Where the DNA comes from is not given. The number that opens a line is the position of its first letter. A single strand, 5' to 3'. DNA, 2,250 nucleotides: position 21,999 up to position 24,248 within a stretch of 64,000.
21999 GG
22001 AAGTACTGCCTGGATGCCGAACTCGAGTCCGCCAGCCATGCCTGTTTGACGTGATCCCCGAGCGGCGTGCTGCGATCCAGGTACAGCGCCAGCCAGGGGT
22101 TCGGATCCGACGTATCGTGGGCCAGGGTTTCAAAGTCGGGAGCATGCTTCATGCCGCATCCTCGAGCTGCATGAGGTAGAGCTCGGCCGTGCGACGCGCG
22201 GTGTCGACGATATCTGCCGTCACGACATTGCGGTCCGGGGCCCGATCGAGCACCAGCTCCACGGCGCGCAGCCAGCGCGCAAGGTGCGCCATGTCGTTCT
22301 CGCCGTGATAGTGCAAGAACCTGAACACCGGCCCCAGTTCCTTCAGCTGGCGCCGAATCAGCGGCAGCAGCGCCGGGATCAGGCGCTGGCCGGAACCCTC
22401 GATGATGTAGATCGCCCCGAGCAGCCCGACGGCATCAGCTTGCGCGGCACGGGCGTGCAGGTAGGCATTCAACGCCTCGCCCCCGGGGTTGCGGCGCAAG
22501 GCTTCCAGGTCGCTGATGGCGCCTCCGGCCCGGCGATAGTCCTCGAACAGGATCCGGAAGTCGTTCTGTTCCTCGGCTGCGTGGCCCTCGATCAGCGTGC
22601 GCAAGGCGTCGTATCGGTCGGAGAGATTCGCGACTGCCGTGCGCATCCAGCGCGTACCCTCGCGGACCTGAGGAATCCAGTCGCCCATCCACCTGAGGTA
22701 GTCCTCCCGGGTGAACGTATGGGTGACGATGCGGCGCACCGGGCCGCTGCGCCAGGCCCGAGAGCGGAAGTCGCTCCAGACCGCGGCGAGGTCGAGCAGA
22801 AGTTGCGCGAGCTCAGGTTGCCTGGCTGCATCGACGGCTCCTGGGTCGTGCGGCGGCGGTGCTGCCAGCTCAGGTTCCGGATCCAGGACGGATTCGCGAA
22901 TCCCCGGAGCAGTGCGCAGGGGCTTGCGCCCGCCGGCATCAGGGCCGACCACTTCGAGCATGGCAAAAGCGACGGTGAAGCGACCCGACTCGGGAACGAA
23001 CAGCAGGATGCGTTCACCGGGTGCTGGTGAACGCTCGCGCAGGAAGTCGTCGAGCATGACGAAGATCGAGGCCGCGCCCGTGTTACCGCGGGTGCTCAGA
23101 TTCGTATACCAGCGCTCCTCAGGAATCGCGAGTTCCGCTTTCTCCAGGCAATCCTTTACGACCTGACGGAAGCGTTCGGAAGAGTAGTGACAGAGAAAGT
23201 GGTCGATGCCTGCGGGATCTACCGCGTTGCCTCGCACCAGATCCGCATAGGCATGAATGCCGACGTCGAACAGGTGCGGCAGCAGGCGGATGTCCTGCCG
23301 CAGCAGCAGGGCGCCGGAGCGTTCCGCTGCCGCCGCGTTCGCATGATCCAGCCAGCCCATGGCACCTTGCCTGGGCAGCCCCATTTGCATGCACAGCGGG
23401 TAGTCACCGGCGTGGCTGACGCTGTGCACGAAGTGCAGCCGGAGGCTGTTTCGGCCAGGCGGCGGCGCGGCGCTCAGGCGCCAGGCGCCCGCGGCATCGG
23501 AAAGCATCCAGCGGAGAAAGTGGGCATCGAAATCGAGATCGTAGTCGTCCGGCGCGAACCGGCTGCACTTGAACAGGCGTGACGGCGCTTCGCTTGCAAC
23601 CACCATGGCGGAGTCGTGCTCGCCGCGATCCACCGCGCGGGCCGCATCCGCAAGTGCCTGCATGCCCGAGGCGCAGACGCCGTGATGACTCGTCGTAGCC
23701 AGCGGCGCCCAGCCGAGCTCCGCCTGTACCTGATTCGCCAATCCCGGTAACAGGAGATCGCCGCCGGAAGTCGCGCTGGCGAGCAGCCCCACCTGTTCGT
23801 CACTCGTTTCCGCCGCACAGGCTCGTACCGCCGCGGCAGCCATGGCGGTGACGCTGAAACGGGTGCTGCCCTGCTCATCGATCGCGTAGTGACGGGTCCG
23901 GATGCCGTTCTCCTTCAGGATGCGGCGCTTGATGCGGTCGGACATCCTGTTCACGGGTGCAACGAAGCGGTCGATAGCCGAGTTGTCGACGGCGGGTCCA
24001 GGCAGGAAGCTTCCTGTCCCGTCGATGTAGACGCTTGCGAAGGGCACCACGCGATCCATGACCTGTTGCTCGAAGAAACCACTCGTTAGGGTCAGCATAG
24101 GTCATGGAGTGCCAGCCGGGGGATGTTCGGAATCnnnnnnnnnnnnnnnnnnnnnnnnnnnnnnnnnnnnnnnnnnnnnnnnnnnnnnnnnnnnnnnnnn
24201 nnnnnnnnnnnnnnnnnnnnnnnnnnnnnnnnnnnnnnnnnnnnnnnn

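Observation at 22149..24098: One polypeptide fuses a FabH-like condensing enzyme to a heme-oxygenase-like di-metal domain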

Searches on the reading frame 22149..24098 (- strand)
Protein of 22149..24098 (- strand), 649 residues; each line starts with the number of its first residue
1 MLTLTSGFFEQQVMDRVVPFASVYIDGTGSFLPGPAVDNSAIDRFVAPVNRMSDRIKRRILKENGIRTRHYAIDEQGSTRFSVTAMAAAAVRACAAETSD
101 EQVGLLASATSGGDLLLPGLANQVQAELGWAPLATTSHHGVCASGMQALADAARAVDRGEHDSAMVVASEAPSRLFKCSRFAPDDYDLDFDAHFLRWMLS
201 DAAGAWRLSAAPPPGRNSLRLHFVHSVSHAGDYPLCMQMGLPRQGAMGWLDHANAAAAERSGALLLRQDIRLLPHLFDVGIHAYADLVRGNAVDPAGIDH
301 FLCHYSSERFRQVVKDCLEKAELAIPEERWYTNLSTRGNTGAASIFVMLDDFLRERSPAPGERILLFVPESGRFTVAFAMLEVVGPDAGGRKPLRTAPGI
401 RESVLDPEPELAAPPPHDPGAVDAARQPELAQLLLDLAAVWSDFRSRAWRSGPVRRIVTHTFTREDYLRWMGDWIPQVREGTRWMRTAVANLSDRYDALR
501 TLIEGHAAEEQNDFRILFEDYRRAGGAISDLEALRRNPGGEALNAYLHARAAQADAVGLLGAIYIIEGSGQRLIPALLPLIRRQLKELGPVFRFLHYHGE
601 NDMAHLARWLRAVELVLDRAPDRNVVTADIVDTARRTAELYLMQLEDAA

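Call 4: search_protein_families(library=pfam, proteins=[window:22149-24098:-], max_evalue=0.01)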
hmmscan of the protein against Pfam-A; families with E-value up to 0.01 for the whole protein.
window:22149-24098:- (649 aa): 4 families
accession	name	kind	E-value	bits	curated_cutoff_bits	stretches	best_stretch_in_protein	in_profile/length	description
PF08541.16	ACP_syn_III_C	-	5.6e-09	36.5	26.6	1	291-367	4-75/90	3-Oxoacyl-[acyl-carrier-protein (ACP)] synthase III C terminal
PF14518.11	Haem_oxygenas_2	-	3.8e-06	27.2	28.9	1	470-641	3-176/177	Iron-containing redox enzyme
PF00108.29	Thiolase_N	-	0.0038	17.1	26.4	1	120-173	62-116/260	Thiolase, N-terminal domain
PF08545.16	ACP_syn_III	-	0.0059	16.9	24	0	141-212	6-65/80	3-Oxoacyl-[acyl-carrier-protein (ACP)] synthase III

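Call 5: search_protein_families(library=ncbifam, proteins=[window:22149-24098:-], max_evalue=0.01)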
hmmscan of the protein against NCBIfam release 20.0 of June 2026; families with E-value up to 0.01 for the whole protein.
window:22149-24098:- (649 aa): 10 families
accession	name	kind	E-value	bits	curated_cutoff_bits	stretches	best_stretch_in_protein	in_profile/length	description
NF005293.2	PRK06816.1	subfamily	2.5e-93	313.1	450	1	23-384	1-378/378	StlD/DarB family beta-ketosynthase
NF053539.1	resorcinol_DarB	exception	1.2e-75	255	550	1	22-384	2-377/377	dialkylresorcinol biosynthesis protein DarB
NF006829.0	PRK09352.1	subfamily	1.9e-24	86.2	249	1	23-368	5-307/322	beta-ketoacyl-ACP synthase 3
TIGR00747.1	fabH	subfamily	1.5e-19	70.2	292.1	2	23-176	3-146/322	beta-ketoacyl-ACP synthase III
NF004623.0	PRK05963.1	equivalog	2.4e-15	56.7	437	1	21-372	4-318/328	beta-ketoacyl-ACP synthase III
NF006720.0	PRK09258.1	equivalog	2.1e-13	50.3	285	1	20-367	3-323/338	3-oxoacyl-ACP synthase III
NF005541.0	PRK07204.1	equivalog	2.4e-10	40.3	402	1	22-173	4-146/329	beta-ketoacyl-ACP synthase III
NF004715.0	PRK06059.1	equivalog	8.3e-06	25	424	1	86-199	26-138/399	lipid-transfer protein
TIGR01930.1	AcCoA-C-Actrans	subfamily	0.0011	17.9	240.55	1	125-175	67-116/385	acetyl-CoA C-acyltransferase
NF005703.0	PRK07515.1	equivalog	0.0023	16.9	304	0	79-173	91-187/373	beta-ketoacyl-ACP synthase III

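Call 6: find_homologous_proteins(query=window:22149-24098:-, max_evalue=0.00001)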
Query window:22149-24098:- (649 aa): 2653 proteins with E <= 0.00001 among 8000 candidates; the best 120 are listed.
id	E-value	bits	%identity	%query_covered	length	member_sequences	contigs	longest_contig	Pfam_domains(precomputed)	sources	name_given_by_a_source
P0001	0.0e+0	1472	100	100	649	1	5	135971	PF08541.17,PF14518.12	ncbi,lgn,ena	-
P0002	0.0e+0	1244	86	100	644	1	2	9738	PF08541.17,PF14518.12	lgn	-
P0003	0.0e+0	1141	80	98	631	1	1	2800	PF08541.17,PF14518.12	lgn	-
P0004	0.0e+0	1139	80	98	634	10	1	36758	PF08541.17,PF14518.12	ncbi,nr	ncbi:MAG: 3-oxoacyl-ACP synthase [Gammaproteobacteria bacterium]|nr:3-oxoacyl-ACP synthase [Gammapro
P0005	0.0e+0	1137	80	98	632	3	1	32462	PF08541.17,PF14518.12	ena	-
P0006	0.0e+0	1085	75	98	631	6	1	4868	PF08541.17,PF14518.12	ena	-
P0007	0.0e+0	1078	76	98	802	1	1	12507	PF08541.17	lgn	-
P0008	1.1e-290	984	71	97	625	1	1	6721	PF08541.17,PF14518.12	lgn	-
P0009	4.0e-252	857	63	98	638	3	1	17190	PF08541.17,PF14518.12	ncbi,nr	ncbi:MAG: iron-containing redox enzyme family protein [Wenzhouxiangella sp.]|nr:iron-containing redo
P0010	1.3e-250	852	63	98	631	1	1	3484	PF08541.17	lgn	-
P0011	1.5e-250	851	62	98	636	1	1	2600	PF08545.17,PF08541.17,PF14518.12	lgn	-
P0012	7.1e-250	849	62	98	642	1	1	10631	PF08541.17,PF14518.12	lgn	-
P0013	7.9e-244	829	63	97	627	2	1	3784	PF08541.17,PF14518.12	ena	-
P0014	6.4e-243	826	60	98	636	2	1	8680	PF08541.17,PF14518.12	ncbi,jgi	-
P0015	7.3e-239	813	62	97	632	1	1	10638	PF08541.17,PF14518.12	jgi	-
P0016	1.7e-232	792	59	97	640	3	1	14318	PF08541.17,PF14518.12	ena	-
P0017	8.6e-232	789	59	97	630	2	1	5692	PF08541.17,PF14518.12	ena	-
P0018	1.7e-231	788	59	97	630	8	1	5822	PF08541.17,PF14518.12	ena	-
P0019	4.4e-231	787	59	98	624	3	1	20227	PF08541.17,PF14518.12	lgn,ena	-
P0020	9.8e-231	786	59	97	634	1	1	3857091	PF08541.17,PF14518.12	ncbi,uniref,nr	ncbi:iron-containing redox enzyme family protein [Marilutibacter alkalisoli]|uniref:3-oxoacyl-ACP sy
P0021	1.8e-230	785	58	97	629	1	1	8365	PF08541.17,PF14518.12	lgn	-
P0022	2.5e-230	785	58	97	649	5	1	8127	PF08541.17,PF14518.12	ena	-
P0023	1.4e-229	782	58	97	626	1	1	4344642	PF08541.17,PF14518.12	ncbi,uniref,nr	ncbi:iron-containing redox enzyme family protein [Luteimonas sp. R10]|uniref:iron-containing redox e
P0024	1.1e-228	779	58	97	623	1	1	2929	PF08541.17,PF14518.12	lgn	-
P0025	1.3e-228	779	58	97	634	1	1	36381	PF08541.17,PF14518.12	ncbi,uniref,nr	ncbi:iron-containing redox enzyme family protein [Luteimonas sp. SJ-92]|uniref:Iron-containing redox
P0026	1.9e-228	778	57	97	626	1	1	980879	PF08545.17,PF08541.17,PF14518.12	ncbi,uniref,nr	ncbi:iron-containing redox enzyme family protein [Luteimonas suaedae]|uniref:iron-containing redox e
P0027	2.6e-228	778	59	97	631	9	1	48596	PF08541.17,PF14518.12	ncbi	-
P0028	2.7e-228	778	58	97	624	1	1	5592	PF08541.17,PF14518.12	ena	-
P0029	2.7e-228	778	57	97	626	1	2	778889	PF08541.17,PF14518.12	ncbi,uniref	ncbi:iron-containing redox enzyme family protein [Luteimonas salinilitoris]|uniref:Iron-containing r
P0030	3.4e-228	778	58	97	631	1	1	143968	PF08541.17,PF14518.12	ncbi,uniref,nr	ncbi:3-oxoacyl-[acyl-carrier-protein] synthase III C-terminal domain-containing protein [Luteimonas 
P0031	3.7e-228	777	60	96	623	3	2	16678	PF08541.17,PF14518.12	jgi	jgi:3-oxoacyl-[acyl-carrier-protein] synthase-3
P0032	6.3e-228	777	59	97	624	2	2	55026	PF08545.17,PF08541.17,PF14518.12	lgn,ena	-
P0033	1.4e-227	776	59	97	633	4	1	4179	PF08541.17,PF14518.12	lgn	-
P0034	2.1e-227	775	58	97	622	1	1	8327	PF08541.17,PF14518.12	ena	-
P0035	2.1e-227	775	57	97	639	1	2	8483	PF08541.17,PF14518.12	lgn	-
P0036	2.3e-227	775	59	97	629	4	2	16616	PF08541.17,PF14518.12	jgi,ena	-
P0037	2.7e-227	775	58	97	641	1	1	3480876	PF08541.17,PF14518.12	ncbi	-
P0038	4.1e-227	774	58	97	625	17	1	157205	PF08545.17,PF08541.17,PF14518.12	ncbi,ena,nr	ncbi:MAG TPA: iron-containing redox enzyme family protein [Luteimonas sp.]|nr:iron-containing redox 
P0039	4.2e-227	774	57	97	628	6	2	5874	PF08541.17,PF14518.12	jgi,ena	-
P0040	6.5e-227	773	58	97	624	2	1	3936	PF08541.17,PF14518.12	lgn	-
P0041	8.4e-227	773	59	96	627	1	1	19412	PF08541.17,PF14518.12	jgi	jgi:3-oxoacyl-[acyl-carrier-protein] synthase-3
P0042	1.9e-226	772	58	97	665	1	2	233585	PF08541.17,PF14518.12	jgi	jgi:3-oxoacyl-[acyl-carrier-protein] synthase III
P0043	2.2e-226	772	58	97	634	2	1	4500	PF08541.17,PF14518.12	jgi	jgi:3-oxoacyl-[acyl-carrier-protein] synthase-3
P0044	3.0e-226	771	57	97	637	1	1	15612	PF08541.17,PF14518.12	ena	-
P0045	3.5e-226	771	58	97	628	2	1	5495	PF08541.17,PF14518.12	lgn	-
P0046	4.1e-226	771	58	97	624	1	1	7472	PF08545.17,PF08541.17,PF14518.12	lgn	-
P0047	5.3e-226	770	59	96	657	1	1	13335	PF08541.17,PF14518.12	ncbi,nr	ncbi:MAG: iron-containing redox enzyme family protein [Proteobacteria bacterium]|nr:iron-containing 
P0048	6.2e-226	770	56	97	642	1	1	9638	PF08541.17,PF14518.12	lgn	-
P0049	7.8e-226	770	58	97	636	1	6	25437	PF08541.17,PF14518.12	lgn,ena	-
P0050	8.4e-226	770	59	96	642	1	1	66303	PF08541.17,PF14518.12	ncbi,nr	ncbi:iron-containing redox enzyme family protein [Luteimonas sp. Y-2-2-4F]|nr:iron-containing redox 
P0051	9.6e-226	769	56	97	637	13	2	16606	PF08541.17,PF14518.12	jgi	jgi:3-oxoacyl-[acyl-carrier-protein] synthase-3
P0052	9.7e-226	769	57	97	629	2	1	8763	PF08541.17,PF14518.12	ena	-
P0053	9.9e-226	769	57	97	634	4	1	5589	PF08541.17,PF14518.12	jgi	jgi:3-oxoacyl-[acyl-carrier-protein] synthase-3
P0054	1.1e-225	769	56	97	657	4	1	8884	PF08545.17,PF08541.17,PF14518.12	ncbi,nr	ncbi:MAG: 3-oxoacyl-ACP synthase [Haliea sp.]|nr:MAG: 3-oxoacyl-ACP synthase [Haliea sp.]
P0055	1.4e-225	769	57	97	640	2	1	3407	PF08541.17,PF14518.12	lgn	-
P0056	1.8e-225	769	57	97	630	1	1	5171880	PF08545.17,PF08541.17,PF14518.12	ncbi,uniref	ncbi:iron-containing redox enzyme family protein [Niveibacterium sp. SC-1]|uniref:iron-containing re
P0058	2.6e-225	768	59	96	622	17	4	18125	PF08545.17,PF08541.17,PF14518.12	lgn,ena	-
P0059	3.9e-225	767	58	97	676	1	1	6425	PF08541.17,PF14518.12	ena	-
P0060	4.1e-225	767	57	97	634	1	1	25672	PF08541.17,PF14518.12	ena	-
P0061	4.7e-225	767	57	97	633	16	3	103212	PF08541.17,PF14518.12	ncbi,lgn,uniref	ncbi:iron-containing redox enzyme family protein [Lysobacter sp. 22409]|uniref:iron-containing redox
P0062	6.5e-225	767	57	97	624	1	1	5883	PF08541.17,PF14518.12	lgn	-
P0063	7.7e-225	766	57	97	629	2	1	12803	PF08541.17,PF14518.12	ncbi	-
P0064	1.0e-224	766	58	97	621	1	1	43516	PF08541.17,PF14518.12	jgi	-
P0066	1.5e-224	766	59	96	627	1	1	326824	PF08541.17,PF14518.12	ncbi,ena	-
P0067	2.8e-224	765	58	97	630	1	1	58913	PF08541.17,PF14518.12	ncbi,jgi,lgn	jgi:3-oxoacyl-[acyl-carrier-protein] synthase-3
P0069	4.2e-224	764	57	97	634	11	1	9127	PF08541.17,PF14518.12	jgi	jgi:3-oxoacyl-[acyl-carrier-protein] synthase III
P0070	4.5e-224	764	58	97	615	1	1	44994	PF08541.17,PF14518.12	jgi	jgi:3-oxoacyl-[acyl-carrier-protein] synthase-3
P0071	4.9e-224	764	57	97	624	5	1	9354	PF08545.17,PF08541.17,PF14518.12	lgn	-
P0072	5.2e-224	764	57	97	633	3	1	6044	PF08541.17,PF14518.12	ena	-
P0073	6.4e-224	763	58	97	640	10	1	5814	PF08541.17,PF14518.12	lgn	-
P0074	6.8e-224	763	57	97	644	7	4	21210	PF08541.17,PF14518.12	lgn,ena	-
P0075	7.7e-224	763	58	98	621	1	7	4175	PF08545.17,PF08541.17,PF14518.12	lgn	-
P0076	8.5e-224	763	59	96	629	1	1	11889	PF08541.17,PF14518.12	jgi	jgi:3-oxoacyl-[acyl-carrier-protein] synthase-3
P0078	1.1e-223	763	57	97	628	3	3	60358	PF08541.17,PF14518.12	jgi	jgi:3-oxoacyl-[acyl-carrier-protein] synthase-3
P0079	1.2e-223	763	58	97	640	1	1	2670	PF08541.17,PF14518.12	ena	-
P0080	1.3e-223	762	58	97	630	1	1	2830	PF08541.17,PF14518.12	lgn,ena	-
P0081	1.8e-223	762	58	98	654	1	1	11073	PF08541.17,PF14518.12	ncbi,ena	-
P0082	1.9e-223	762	58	97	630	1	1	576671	PF08541.17,PF14518.12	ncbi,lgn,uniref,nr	ncbi:StlD/DarB family beta-ketosynthase [Pseudoxanthomonas dokdonensis]|uniref:3-oxoacyl-ACP synthas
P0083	2.6e-223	761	58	97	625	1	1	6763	PF08541.17,PF14518.12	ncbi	-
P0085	2.8e-223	761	57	97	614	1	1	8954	PF08545.17,PF08541.17,PF14518.12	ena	-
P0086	4.2e-223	761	57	97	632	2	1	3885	PF08541.17,PF14518.12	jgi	jgi:3-oxoacyl-[acyl-carrier-protein] synthase-3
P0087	4.5e-223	761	57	97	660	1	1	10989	PF08541.17,PF14518.12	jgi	-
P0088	5.3e-223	760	58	97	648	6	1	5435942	PF08541.17,PF14518.12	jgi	jgi:3-oxoacyl-[acyl-carrier-protein] synthase-3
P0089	6.2e-223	760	58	97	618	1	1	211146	PF08541.17,PF14518.12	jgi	-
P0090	7.5e-223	760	58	96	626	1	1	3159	PF08541.17,PF14518.12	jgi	jgi:3-oxoacyl-[acyl-carrier-protein] synthase III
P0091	7.8e-223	760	58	97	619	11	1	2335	PF08541.17,PF14518.12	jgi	jgi:3-oxoacyl-[acyl-carrier-protein] synthase III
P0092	9.6e-223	760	57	97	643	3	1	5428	PF08541.17,PF14518.12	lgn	-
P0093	1.0e-222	759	58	97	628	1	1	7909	PF08541.17,PF14518.12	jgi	-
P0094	1.2e-222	759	56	97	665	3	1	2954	PF08541.17,PF14518.12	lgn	-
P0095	1.7e-222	759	57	97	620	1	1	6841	PF08545.17,PF08541.17,PF14518.12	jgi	jgi:3-oxoacyl-[acyl-carrier-protein] synthase III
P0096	2.0e-222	758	56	97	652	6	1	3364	PF08541.17,PF14518.12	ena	-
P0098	2.1e-222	758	57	97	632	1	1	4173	PF08541.17,PF14518.12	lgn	-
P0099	2.2e-222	758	57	97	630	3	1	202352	PF08541.17,PF14518.12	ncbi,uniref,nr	ncbi:iron-containing redox enzyme family protein [Marilutibacter spongiae]|uniref:Iron-containing re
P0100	2.5e-222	758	58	97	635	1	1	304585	PF08541.17,PF14518.12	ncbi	-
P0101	2.6e-222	758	56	97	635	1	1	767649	PF08541.17,PF14518.12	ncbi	ncbi:3-oxoacyl-[acyl-carrier-protein] synthase III C-terminal domain-containing protein [Lysobacter 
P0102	2.7e-222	758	59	96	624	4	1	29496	PF08545.17,PF08541.17,PF14518.12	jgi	jgi:3-oxoacyl-[acyl-carrier-protein] synthase III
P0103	3.3e-222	758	56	97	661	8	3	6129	PF08541.17,PF14518.12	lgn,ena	-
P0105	3.6e-222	758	57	97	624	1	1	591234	PF08541.17,PF14518.12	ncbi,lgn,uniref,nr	ncbi:3-oxoacyl-[acyl-carrier-protein] synthase-3 [Luteimonas cucumeris]|uniref:3-oxoacyl-[acyl-carri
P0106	4.8e-222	757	58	97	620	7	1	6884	PF08545.17,PF08541.17,PF14518.12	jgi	jgi:3-oxoacyl-[acyl-carrier-protein] synthase-3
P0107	5.0e-222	757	57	97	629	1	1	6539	PF08541.17,PF14518.12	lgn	-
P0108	7.3e-222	757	57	97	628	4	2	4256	PF08541.17,PF14518.12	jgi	-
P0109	7.3e-222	757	58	97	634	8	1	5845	PF00108.30,PF08541.17,PF14518.12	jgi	jgi:3-oxoacyl-[acyl-carrier-protein] synthase-3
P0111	1.0e-221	756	58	96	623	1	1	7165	PF08545.17,PF08541.17,PF14518.12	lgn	-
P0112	1.2e-221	756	56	98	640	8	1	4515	PF08541.17,PF14518.12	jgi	jgi:3-oxoacyl-[acyl-carrier-protein] synthase III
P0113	1.5e-221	756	55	97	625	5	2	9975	PF08545.17,PF08541.17,PF14518.12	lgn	-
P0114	1.6e-221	756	56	96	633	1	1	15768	PF08541.17,PF14518.12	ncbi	-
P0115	1.6e-221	756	54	98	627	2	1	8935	PF08545.17,PF08541.17,PF14518.12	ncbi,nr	ncbi:MAG TPA: 3-oxoacyl-[acyl-carrier-protein] synthase III C-terminal domain-containing protein [Bu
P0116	1.6e-221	756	57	97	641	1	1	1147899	PF08541.17,PF14518.12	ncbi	ncbi:3-oxoacyl-[acyl-carrier-protein] synthase III C-terminal domain-containing protein [Luteimonas 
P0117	1.7e-221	755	57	97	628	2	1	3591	PF08541.17,PF14518.12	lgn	-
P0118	2.1e-221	755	56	97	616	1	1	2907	PF08541.17,PF14518.12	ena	-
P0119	2.4e-221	755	58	97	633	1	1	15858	PF08545.17,PF00108.30,PF08541.17,PF14518.12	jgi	-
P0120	2.5e-221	755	56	97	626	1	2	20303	PF08545.17,PF08541.17,PF14518.12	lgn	-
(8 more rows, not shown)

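Call 8: find_encoding_contigs(protein=P0001, flank=10000, max_places=2)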
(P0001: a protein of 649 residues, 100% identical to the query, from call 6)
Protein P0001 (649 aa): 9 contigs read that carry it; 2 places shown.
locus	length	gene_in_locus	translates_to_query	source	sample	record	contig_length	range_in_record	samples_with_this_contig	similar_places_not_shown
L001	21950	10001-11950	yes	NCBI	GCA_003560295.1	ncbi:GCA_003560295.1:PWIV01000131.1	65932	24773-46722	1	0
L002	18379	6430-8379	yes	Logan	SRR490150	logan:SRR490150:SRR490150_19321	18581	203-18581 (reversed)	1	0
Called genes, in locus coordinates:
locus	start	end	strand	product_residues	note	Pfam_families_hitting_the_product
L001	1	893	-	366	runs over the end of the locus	PF25919:BSH_CusB (faint), PF25917:BSH_RND, PF25973:BSH_CzcB, PF25876:HH_MFP_RND (weak), PF25944:Beta-barrel_RND, PF25954:Beta-barrel_RND_2, PF25989:YknX_C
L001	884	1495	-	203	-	PF00440:TetR_N, PF13977:TetR_C_6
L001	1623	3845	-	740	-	PF00141:peroxidase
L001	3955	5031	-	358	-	PF00296:Bac_luciferase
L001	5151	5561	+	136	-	PF01124:MAPEG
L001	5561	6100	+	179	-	PF13649:Methyltransf_25 (weak)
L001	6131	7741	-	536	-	PF02028:BCCT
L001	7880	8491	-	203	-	PF10294:Methyltransf_16 (weak), PF05175:MTS (weak), PF13847:Methyltransf_31 (weak), PF08242:Methyltransf_12 (weak), PF13649:Methyltransf_25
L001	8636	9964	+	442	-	PF00144:Beta-lactamase, PF13354:Beta-lactamase2 (faint)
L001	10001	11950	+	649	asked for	PF08541:ACP_syn_III_C, PF14518:Haem_oxygenas_2 (weak)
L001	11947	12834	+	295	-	PF22523:DUF6999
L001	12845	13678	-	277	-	PF00795:CN_hydrolase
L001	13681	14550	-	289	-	PF08867:FRG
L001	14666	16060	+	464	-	PF07992:Pyr_redox_2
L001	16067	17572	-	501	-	PF01970:TctA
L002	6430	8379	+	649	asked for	PF08541:ACP_syn_III_C, PF14518:Haem_oxygenas_2 (weak)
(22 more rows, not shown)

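Call 9: find_encoding_contigs(protein=P0056, flank=10000, max_places=1)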
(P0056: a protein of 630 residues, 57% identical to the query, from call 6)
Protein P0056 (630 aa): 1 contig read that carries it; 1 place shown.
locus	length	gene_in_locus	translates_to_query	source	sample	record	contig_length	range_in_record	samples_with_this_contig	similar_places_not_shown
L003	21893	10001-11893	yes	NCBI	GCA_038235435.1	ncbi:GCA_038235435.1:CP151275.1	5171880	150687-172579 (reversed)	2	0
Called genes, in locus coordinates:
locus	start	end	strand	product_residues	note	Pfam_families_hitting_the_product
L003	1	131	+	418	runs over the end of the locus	PF01053:Cys_Met_Meta_PP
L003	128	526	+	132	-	PF01124:MAPEG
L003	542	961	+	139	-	-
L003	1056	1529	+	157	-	PF19649:DUF6152 (weak)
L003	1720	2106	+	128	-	PF00903:Glyoxalase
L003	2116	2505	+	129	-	PF00903:Glyoxalase, PF12681:Glyoxalase_2, PF18029:Glyoxalase_6 (weak)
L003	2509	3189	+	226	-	PF08279:HTH_11, PF19187:HTH_PafC (faint), PF13280:WYL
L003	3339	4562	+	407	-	PF00083:Sugar_tr, PF07690:MFS_1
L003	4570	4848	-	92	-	-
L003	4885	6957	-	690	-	PF03707:MHYT, PF00990:GGDEF, PF00563:EAL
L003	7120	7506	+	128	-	PF20432:Xre-like-HTH, PF09722:Xre_MbcA_ParS_C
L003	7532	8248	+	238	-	PF08808:RES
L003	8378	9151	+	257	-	PF04116:FA_hydroxylase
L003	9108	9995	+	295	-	PF00487:FA_desaturase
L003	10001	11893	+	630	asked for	PF08545:ACP_syn_III (faint), PF08541:ACP_syn_III_C, PF14518:Haem_oxygenas_2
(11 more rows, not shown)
